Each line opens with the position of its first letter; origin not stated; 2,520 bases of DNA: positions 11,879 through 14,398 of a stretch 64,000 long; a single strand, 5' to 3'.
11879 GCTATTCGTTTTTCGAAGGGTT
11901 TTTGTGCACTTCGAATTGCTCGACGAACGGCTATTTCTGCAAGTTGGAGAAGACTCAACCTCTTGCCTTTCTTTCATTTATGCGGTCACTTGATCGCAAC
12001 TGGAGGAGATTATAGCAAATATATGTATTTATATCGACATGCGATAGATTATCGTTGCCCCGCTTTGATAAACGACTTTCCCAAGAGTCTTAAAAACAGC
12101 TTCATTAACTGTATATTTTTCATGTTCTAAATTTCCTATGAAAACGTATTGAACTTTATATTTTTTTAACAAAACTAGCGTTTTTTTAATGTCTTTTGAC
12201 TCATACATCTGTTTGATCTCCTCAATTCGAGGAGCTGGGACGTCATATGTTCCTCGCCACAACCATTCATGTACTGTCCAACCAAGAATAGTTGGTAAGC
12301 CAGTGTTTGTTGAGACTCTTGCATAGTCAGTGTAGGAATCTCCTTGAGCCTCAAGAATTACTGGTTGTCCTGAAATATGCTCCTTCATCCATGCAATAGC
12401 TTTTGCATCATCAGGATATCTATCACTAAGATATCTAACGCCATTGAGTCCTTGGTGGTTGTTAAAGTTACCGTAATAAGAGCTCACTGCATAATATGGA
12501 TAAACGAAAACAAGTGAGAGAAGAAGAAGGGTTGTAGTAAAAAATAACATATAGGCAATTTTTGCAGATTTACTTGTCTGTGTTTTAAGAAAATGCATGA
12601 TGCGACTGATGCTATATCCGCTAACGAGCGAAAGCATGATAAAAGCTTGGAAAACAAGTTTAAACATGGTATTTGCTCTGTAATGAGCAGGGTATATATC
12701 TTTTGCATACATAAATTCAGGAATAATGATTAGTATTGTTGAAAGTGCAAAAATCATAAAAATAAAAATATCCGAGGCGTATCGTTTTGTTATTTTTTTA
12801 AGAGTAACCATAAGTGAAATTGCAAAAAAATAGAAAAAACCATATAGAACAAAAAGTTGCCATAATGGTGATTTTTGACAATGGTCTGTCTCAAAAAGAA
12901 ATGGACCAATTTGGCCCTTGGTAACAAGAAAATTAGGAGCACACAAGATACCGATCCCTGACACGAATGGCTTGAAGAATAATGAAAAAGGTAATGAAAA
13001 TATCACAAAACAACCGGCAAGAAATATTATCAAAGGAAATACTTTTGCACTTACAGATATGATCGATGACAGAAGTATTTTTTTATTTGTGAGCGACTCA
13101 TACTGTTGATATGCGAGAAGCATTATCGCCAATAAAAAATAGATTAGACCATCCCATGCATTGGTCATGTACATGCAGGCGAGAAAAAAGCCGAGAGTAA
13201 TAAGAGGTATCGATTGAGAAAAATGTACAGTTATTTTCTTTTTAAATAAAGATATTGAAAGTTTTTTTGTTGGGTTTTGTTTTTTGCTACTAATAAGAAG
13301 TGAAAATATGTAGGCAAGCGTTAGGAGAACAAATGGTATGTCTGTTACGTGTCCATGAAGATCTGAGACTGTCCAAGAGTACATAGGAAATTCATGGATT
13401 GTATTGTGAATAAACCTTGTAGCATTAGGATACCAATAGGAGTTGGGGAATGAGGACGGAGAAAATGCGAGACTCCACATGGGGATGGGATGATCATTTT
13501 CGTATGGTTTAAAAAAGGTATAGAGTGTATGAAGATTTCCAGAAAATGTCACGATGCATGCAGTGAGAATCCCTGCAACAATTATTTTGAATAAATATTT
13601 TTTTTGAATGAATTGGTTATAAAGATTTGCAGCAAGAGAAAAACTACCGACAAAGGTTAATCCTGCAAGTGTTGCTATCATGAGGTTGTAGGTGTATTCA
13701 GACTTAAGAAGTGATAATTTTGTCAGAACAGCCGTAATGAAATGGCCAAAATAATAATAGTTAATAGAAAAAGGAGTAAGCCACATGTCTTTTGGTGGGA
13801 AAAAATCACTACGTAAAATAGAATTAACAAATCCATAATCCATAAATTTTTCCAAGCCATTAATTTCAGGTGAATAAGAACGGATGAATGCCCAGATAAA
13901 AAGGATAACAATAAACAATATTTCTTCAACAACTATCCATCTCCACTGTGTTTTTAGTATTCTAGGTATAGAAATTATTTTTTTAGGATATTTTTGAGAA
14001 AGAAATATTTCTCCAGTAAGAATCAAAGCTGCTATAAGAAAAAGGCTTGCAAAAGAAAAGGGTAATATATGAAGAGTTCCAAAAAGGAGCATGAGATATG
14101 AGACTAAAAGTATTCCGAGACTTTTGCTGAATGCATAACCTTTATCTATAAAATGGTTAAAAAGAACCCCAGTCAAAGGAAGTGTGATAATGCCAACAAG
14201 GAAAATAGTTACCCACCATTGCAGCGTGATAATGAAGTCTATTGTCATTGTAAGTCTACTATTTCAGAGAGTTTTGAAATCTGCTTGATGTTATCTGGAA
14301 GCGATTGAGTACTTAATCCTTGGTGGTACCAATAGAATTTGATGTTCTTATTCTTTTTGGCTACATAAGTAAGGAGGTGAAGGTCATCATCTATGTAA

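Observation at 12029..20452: An 8.4-kb co-directional surface-glycan locus made of polytopic GT-C-like proteins plus sugar-modifying enzymes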

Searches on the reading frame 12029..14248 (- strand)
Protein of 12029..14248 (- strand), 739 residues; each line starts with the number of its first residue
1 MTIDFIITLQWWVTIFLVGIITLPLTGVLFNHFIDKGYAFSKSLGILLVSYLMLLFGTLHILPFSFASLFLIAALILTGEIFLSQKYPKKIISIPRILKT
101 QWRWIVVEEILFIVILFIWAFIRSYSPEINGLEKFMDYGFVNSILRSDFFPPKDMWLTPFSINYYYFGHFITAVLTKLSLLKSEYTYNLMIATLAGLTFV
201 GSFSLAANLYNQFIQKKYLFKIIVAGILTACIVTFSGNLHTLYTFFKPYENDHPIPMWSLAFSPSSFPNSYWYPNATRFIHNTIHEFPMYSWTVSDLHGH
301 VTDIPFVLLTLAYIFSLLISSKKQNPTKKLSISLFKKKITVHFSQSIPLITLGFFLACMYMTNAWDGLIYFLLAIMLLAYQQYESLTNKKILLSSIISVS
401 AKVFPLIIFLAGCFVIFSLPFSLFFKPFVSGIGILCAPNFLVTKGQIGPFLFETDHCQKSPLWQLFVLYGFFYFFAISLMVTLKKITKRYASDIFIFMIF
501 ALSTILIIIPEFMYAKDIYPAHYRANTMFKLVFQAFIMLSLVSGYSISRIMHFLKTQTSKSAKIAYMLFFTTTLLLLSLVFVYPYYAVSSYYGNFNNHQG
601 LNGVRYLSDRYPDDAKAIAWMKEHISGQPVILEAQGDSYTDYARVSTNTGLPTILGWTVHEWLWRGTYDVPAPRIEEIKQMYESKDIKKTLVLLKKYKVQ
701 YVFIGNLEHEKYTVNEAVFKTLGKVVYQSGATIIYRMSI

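Call 4: search_protein_families(library=pfam, proteins=[window:12029-14248:-], max_evalue=0.01)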
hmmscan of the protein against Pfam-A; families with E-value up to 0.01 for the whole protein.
window:12029-14248:- (739 aa): 1 family
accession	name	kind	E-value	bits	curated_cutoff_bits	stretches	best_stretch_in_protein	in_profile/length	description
PF10060.15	DUF2298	-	3.1e-91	307.2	27.8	2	48-483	1-386/488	Uncharacterized membrane protein (DUF2298)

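Call 6: search_protein_families(library=ncbifam, proteins=[window:12029-14248:-], max_evalue=0.01)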
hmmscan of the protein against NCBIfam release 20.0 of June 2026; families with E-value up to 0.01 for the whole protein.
window:12029-14248:- (739 aa): 1 family
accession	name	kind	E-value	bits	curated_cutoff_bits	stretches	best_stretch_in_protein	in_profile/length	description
TIGR03662.1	Chlor_Arch_YYY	subfamily_domain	1.8e-152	509.6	300.25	1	5-737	2-726/727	chlor_Arch_YYY domain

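Call 8: search_solved_structures(query=window:12029-14248:-, max_evalue=1)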
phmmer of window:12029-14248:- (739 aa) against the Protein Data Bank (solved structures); distinct sequences matched with E-value up to 1: 0.

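Call 19: find_homologous_proteins(query=window:12029-14248:-, max_evalue=0.00001)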
Query window:12029-14248:- (739 aa): 3474 proteins with E <= 0.00001 among 8000 candidates; the best 120 are listed.
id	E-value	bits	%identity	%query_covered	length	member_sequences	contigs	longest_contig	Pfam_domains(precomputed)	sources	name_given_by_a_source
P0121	0.0e+0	1649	100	100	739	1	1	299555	PF10060.16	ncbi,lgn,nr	ncbi:MAG: hypothetical protein HZC02_03195 [Candidatus Levybacteria bacterium]|nr:hypothetical prote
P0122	0.0e+0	1209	71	99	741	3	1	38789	PF10060.16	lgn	-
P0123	0.0e+0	1036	60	99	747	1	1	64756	PF10060.16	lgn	-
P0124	0.0e+0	1035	62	99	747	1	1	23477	PF10060.16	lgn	-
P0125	0.0e+0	1012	61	100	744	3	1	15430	PF10060.16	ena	-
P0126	0.0e+0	1012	61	99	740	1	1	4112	PF10060.16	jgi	jgi:uncharacterized membrane protein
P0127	3.3e-298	1009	60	100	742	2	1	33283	PF10060.16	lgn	-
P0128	1.8e-297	1007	60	100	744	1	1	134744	PF10060.16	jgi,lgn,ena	-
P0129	3.5e-297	1006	60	100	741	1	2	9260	PF10060.16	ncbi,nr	ncbi:MAG TPA: DUF2298 domain-containing protein [Patescibacteria group bacterium]|nr:DUF2298 domain-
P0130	7.4e-296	1001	61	100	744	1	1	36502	PF10060.16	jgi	jgi:uncharacterized membrane protein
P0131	4.1e-295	999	60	100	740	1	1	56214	PF10060.16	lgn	-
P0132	1.1e-294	998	61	100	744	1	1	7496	PF10060.16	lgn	-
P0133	5.4e-293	992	60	100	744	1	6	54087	PF10060.16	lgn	-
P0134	4.4e-291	986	59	99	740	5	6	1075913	PF10060.16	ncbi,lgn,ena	ncbi:MAG: DUF2298 domain-containing protein [Patescibacteria group bacterium]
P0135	1.2e-290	984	59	100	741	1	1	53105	PF10060.16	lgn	-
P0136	1.6e-290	984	60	100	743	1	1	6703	PF10060.16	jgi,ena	-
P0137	2.9e-288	976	59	100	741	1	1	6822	PF10060.16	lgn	-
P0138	5.7e-288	975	60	99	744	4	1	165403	PF10060.16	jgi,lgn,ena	-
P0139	3.3e-285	966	60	100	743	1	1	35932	PF10060.16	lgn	-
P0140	2.4e-277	940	57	100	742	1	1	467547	PF10060.16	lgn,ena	-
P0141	4.9e-276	936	56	100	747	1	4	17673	PF10060.16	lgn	-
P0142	1.6e-270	918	55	100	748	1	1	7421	PF10060.16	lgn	-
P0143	4.2e-270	916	57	100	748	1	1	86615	PF10060.16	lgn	-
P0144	4.0e-268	910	62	86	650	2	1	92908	PF10060.16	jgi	-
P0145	4.4e-268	910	56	100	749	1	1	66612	PF10060.16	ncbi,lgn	-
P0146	2.0e-267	907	61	86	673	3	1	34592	PF10060.16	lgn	-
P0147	2.1e-267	907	55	100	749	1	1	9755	PF10060.16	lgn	-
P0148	5.3e-267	906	59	93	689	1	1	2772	PF10060.16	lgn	-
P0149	2.1e-266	904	54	100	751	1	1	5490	PF10060.16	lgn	-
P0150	7.3e-266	902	56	99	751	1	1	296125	PF10060.16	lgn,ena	-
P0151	6.7e-265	899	54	100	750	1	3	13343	PF10060.16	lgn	-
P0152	1.9e-264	898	55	99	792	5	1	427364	PF10060.16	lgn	-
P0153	2.4e-264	897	54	99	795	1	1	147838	PF10060.16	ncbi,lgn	-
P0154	6.4e-264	896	55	100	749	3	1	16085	PF10060.16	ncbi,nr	ncbi:MAG: hypothetical protein KBC15_03955 [Candidatus Levybacteria bacterium]|nr:hypothetical prote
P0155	1.9e-261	888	56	100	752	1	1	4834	PF10060.16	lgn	-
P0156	1.6e-260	885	56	99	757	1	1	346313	PF10060.16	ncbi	-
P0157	1.1e-259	882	55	99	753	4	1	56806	PF10060.16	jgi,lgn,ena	-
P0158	1.3e-258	878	54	99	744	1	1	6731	PF10060.16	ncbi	-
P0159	1.3e-258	878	54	100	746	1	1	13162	PF10060.16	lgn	-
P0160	2.8e-257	874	55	99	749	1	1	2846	PF10060.16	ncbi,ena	-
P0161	3.1e-257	874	55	99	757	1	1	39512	PF10060.16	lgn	-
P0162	4.3e-257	873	54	99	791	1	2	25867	PF10060.16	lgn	-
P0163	5.5e-256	870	56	99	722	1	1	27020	PF10060.16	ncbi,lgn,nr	ncbi:hypothetical protein HZA75_06495 [Candidatus Roizmanbacteria bacterium]|nr:hypothetical protein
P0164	1.2e-254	865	56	99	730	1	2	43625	PF10060.16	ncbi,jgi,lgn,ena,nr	ncbi:MAG TPA: DUF2298 domain-containing protein [Methylomirabilota bacterium]|nr:DUF2298 domain-cont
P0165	2.6e-254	864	53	100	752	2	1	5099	PF10060.16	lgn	-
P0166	5.9e-254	863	53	99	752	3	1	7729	PF10060.16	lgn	-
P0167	6.4e-254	863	53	100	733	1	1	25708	PF10060.16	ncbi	-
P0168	9.0e-254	862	54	100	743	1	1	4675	PF10060.16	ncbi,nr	ncbi:MAG: DUF2298 domain-containing protein [Candidatus Levybacteria bacterium]|nr:DUF2298 domain-co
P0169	1.3e-253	862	54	100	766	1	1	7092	PF10060.16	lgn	-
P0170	2.6e-253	861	52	98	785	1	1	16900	PF10060.16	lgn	-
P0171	1.1e-252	859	54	100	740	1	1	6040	PF10060.16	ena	-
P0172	1.5e-252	858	55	100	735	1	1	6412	PF10060.16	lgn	-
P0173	1.7e-252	858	54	100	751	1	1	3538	PF10060.16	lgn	-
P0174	4.2e-252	857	52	99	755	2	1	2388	PF10060.16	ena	-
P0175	9.0e-252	856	53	99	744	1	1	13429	PF10060.16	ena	-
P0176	1.1e-251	855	54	99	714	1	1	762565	PF10060.16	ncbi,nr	ncbi:MAG: hypothetical protein HYV37_00870 [Candidatus Levyibacteriota bacterium]|nr:MAG: hypothetic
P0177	1.9e-251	855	53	99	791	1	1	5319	PF10060.16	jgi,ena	-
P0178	2.4e-251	854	56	64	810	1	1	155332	PF10060.16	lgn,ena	-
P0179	2.9e-251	854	54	99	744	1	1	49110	PF10060.16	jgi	jgi:YYY domain-containing protein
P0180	3.3e-251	854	55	99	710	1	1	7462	PF10060.16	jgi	-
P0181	3.9e-251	854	55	99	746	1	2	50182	PF10060.16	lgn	-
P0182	4.5e-251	853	54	99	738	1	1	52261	PF10060.16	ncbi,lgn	-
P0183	5.0e-251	853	55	99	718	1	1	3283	PF10060.16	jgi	jgi:uncharacterized membrane protein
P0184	5.5e-251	853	54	99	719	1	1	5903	PF10060.16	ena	-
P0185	1.0e-250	852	54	99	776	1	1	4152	PF10060.16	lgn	-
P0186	1.0e-250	852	54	99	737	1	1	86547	PF10060.16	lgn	-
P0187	1.1e-250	852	54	99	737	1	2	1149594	PF10060.16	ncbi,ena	-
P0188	1.4e-250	852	54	100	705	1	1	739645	PF10060.16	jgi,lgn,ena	-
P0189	3.1e-250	851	54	99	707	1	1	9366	PF10060.16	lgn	-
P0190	3.8e-250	850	54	99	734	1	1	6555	PF10060.16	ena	-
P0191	6.2e-250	850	52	99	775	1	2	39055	PF10060.16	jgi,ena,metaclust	metaclust:\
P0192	7.0e-250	849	54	99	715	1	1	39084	PF10060.16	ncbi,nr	ncbi:MAG: DUF2298 domain-containing protein [Candidatus Parcubacteria bacterium]|nr:DUF2298 domain-c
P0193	7.5e-250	849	53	99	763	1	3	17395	PF10060.16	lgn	-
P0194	8.4e-250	849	53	99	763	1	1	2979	PF10060.16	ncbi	-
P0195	1.5e-249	848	53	99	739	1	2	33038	PF10060.16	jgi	jgi:uncharacterized membrane protein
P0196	1.7e-249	848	53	99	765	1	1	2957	PF10060.16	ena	-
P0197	2.2e-249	848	54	100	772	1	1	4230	PF10060.16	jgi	jgi:uncharacterized membrane protein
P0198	2.6e-249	848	53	100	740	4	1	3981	PF10060.16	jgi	-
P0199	2.6e-249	848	53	99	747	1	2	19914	PF10060.16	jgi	jgi:uncharacterized membrane protein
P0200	2.7e-249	848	51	99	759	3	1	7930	PF10060.16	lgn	-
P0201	2.8e-249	847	52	99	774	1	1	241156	PF10060.16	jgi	jgi:YYY domain-containing protein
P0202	2.9e-249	847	55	100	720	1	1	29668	PF10060.16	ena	-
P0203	3.4e-249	847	54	99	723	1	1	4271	PF10060.16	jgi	jgi:uncharacterized membrane protein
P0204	3.6e-249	847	52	99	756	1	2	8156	PF10060.16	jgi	jgi:YYY domain-containing protein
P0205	4.7e-249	847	55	99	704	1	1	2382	PF10060.16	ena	-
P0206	7.0e-249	846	54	100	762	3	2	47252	PF10060.16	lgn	-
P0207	8.0e-249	846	53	100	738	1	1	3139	PF10060.16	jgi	jgi:uncharacterized membrane protein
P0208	1.1e-248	846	51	99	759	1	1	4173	PF10060.16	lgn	-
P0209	1.5e-248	845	54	99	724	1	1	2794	PF10060.16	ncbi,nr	ncbi:MAG: DUF2298 domain-containing protein [Candidatus Pacearchaeota archaeon]|nr:DUF2298 domain-co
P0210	1.7e-248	845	54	99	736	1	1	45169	PF10060.16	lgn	-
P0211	2.0e-248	845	53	99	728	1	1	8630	PF10060.16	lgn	-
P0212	2.2e-248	845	53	99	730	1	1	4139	PF10060.16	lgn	-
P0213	3.1e-248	844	54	98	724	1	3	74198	PF10060.16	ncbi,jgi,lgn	-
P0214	5.5e-248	843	54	99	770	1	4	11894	PF10060.16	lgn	-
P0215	7.6e-248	843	53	99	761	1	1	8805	PF10060.16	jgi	-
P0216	9.1e-248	842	52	100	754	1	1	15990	PF10060.16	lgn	-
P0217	1.2e-247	842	52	99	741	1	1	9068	PF10060.16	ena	-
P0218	1.2e-247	842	54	99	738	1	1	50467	PF10060.16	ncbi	-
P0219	1.3e-247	842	54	99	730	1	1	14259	PF10060.16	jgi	jgi:YYY domain-containing protein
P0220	1.5e-247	842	53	100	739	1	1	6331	PF10060.16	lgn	-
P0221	1.5e-247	842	53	99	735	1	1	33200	PF10060.16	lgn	-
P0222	1.8e-247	842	55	99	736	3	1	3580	PF10060.16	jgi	jgi:uncharacterized membrane protein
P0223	2.4e-247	841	53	99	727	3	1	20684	PF10060.16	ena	-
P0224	3.4e-247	841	54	99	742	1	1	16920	PF10060.16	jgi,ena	-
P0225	4.3e-247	840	53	100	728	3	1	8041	PF10060.16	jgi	-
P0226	4.6e-247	840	53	96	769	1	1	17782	PF10060.16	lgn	-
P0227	5.0e-247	840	56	99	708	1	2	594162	PF10060.16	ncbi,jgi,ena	-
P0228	5.1e-247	840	53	99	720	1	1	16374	PF10060.16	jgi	jgi:uncharacterized membrane protein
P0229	6.1e-247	840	54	99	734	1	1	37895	PF10060.16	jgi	jgi:YYY domain-containing protein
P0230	1.1e-246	839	54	100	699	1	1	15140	PF10060.16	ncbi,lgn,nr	ncbi:MAG: hypothetical protein HYV39_03395 [Candidatus Levybacteria bacterium]|nr:hypothetical prote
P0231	1.2e-246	839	52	100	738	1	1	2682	PF10060.16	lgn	-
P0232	1.5e-246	838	55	99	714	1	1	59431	PF10060.16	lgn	-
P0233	1.5e-246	838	53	99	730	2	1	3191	PF10060.16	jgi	jgi:YYY domain-containing protein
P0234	1.8e-246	838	54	100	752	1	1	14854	PF10060.16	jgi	jgi:uncharacterized membrane protein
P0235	1.8e-246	838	53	100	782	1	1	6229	PF10060.16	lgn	-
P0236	2.3e-246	838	52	100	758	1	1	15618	PF10060.16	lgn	-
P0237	3.0e-246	837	52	99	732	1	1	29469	PF10060.16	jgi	jgi:YYY domain-containing protein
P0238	3.0e-246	837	54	100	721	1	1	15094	PF10060.16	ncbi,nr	ncbi:MAG: DUF2298 domain-containing protein [Candidatus Levybacteria bacterium]|nr:DUF2298 domain-co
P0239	3.1e-246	837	54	100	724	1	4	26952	PF10060.16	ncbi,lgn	-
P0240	3.3e-246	837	54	100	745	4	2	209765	PF10060.16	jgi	jgi:uncharacterized membrane protein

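Call 36: predict_structure(alignment_id=A2)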
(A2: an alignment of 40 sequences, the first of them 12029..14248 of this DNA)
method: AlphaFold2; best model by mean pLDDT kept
length: 739 residues; sequences in the alignment: 40
mean_pLDDT: 82.7   pTM: 0.89
mean pLDDT of the five models: 82.7, 80.5, 78.6, 77.8, 75.7
residues with pLDDT >= 90: 353; 70-90: 234; 50-70: 101; < 50: 51
segments of 3 or more residues with pLDDT < 50: 156-160, 325-343, 518-526, 657-672
pLDDT, mean of each block of 10 residues (from residue 1): 96 97 94 94 98 92 96 96 83 86 96 96 85 77 87 54 71 96 94 95 97 83 95 83 76 78 66 57 66 65 90 96 54 41 73 95 86 95 73 85 94 94 67 65 73 63 84 95 91 96 85 56 53 87 97 94 96 93 79 80 91 94 89 68 81 60 37 70 94 89 91 92 96 91
secondary structure, 60 per line:
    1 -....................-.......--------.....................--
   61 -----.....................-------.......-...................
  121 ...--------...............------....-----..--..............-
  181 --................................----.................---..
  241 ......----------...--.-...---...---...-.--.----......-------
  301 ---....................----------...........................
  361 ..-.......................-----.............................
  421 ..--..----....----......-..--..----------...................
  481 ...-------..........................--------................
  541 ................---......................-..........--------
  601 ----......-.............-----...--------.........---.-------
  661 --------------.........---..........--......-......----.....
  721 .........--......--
elements in order (helices of 4 or more, strands of 3 or more residues): H2-21 H23-29 H38-58 H66-86 H94-100 H102-123 H132-146 H153-156 H166-179 H183-214 H219-235 H239-245 H288-293 H304-323 H334-362 H364-386 H392-422 E431-434 H439-444 H462-483 H491-512 E513-516 H526-556 H560-581 H583-592 H605-610 H612-624 E630-632 H641-649 H675-683 H687-696 E699-704 H706-711 H716-722 E723-729 E732-737
